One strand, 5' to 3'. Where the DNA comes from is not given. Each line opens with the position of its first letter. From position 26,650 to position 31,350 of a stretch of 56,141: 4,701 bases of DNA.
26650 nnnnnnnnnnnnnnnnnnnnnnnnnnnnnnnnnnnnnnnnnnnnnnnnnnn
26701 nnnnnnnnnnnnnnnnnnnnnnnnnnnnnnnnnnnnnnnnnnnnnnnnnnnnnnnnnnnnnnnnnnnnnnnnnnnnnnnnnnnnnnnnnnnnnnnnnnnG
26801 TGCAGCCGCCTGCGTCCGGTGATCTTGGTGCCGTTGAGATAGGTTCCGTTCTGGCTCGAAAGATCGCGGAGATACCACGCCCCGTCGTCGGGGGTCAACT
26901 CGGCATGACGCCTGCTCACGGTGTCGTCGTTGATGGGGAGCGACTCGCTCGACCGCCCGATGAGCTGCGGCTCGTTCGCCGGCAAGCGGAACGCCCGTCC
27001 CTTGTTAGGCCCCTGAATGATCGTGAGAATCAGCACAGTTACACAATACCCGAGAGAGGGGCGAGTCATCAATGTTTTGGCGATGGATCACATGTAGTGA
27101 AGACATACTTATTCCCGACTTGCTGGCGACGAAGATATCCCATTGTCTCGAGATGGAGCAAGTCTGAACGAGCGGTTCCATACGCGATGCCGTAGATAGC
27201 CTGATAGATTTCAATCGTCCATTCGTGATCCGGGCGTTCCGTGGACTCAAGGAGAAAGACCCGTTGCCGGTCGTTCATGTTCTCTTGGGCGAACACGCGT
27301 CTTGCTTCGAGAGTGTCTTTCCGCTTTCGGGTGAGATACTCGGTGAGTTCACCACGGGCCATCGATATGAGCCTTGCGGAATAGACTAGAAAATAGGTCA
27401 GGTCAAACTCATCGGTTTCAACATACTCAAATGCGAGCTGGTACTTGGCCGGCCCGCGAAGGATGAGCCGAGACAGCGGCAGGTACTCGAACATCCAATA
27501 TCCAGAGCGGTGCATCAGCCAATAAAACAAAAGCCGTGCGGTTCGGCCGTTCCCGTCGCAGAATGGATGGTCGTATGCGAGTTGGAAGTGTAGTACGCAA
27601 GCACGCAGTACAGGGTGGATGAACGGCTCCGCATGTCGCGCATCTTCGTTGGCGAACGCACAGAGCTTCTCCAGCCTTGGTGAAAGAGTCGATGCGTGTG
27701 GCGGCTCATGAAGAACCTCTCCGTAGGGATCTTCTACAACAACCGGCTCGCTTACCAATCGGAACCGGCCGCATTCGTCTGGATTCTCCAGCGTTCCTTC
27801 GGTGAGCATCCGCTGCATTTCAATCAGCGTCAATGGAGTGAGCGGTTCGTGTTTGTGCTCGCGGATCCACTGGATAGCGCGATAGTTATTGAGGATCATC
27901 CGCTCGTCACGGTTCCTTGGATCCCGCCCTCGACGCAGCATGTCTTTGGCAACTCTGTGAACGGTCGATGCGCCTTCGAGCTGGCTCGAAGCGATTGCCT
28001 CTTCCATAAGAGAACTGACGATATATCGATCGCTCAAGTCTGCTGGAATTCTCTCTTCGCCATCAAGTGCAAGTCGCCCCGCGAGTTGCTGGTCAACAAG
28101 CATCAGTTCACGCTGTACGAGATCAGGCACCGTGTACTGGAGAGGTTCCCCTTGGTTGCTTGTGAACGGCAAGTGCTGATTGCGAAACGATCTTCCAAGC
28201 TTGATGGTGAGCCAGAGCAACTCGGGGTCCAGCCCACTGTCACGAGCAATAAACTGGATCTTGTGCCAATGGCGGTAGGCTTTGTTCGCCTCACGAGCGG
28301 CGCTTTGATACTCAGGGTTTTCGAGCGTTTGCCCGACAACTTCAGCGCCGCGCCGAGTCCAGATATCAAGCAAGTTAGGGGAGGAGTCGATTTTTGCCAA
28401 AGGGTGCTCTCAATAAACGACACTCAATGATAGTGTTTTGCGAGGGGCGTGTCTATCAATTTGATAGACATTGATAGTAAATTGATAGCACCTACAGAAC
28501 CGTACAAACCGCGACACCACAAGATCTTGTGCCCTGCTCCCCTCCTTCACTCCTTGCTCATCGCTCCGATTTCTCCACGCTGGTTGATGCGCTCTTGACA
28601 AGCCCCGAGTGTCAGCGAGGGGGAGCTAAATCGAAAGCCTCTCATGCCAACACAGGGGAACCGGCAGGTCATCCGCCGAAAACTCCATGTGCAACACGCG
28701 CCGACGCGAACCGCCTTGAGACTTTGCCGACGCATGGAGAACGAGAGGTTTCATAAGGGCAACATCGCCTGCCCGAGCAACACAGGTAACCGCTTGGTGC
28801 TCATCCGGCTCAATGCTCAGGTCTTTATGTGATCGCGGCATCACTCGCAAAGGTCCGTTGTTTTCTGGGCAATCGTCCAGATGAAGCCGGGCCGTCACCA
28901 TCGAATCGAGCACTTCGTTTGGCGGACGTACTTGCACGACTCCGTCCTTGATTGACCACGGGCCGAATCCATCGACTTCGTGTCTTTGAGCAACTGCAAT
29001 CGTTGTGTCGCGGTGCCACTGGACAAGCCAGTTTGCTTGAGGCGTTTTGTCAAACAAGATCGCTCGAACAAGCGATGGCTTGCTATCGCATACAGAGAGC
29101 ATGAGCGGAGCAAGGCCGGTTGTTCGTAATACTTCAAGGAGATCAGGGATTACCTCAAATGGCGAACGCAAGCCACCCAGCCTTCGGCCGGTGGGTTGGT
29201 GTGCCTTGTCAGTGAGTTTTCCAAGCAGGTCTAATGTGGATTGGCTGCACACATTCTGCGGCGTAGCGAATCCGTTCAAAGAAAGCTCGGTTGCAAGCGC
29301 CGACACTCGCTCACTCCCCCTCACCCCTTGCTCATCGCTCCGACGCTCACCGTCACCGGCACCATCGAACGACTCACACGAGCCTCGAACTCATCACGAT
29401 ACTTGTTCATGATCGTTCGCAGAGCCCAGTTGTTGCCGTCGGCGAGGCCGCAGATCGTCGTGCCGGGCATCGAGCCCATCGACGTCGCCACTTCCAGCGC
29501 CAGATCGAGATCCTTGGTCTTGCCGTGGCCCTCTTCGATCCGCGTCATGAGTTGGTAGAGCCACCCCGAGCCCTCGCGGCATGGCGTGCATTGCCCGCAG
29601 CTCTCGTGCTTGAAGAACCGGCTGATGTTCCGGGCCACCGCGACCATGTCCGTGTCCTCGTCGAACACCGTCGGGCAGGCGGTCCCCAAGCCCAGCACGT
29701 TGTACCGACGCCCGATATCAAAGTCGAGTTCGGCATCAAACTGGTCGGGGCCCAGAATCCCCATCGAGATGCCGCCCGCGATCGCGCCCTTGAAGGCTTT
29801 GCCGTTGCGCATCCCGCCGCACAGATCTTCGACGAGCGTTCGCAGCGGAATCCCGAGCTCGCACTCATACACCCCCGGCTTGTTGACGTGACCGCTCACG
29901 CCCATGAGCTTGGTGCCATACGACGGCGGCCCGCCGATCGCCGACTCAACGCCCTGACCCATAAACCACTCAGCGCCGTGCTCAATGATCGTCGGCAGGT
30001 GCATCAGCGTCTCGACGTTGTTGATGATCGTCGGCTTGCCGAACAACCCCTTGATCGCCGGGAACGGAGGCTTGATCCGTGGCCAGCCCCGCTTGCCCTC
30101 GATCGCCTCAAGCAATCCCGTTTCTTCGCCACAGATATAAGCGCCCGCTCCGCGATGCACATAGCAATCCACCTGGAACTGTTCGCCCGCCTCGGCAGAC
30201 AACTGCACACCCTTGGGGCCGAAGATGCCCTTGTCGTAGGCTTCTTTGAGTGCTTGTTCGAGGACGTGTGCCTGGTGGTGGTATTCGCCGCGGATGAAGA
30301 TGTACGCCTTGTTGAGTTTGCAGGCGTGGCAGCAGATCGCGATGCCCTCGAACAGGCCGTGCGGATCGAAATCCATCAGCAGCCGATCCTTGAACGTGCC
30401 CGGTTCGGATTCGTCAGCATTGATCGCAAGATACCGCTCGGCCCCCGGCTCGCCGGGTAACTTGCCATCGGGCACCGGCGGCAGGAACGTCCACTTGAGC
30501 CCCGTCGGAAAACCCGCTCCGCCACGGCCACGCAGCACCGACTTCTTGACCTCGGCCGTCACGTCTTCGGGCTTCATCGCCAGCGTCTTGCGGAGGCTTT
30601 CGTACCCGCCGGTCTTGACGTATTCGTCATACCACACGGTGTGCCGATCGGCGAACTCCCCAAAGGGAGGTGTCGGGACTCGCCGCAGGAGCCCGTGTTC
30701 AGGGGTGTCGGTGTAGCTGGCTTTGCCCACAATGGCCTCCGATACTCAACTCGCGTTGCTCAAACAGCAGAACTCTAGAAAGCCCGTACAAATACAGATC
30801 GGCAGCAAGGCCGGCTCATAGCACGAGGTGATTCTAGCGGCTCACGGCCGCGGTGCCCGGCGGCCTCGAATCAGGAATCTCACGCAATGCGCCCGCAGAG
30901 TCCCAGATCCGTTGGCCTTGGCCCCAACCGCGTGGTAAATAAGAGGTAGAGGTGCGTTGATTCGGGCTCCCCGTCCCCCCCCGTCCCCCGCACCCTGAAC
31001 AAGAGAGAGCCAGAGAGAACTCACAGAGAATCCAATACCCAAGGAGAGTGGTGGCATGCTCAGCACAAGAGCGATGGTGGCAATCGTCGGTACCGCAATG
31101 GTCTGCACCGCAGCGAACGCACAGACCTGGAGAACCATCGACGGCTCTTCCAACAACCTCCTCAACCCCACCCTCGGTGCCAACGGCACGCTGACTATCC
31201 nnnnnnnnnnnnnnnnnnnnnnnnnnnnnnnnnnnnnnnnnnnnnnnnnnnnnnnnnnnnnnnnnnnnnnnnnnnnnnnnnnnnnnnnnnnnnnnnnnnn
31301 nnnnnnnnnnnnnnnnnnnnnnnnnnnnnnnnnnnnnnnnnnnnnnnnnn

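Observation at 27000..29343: Low-GC islet carrying a class II Fic enzyme and a PhyH-type dioxygenase: candidate novel two-gene module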

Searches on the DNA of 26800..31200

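Call 76: search_rna_families(source=window, start=26800, end=31200, threshold=evalue, max_evalue=1)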
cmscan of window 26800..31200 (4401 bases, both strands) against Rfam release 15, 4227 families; matches with E-value up to 1: 0.
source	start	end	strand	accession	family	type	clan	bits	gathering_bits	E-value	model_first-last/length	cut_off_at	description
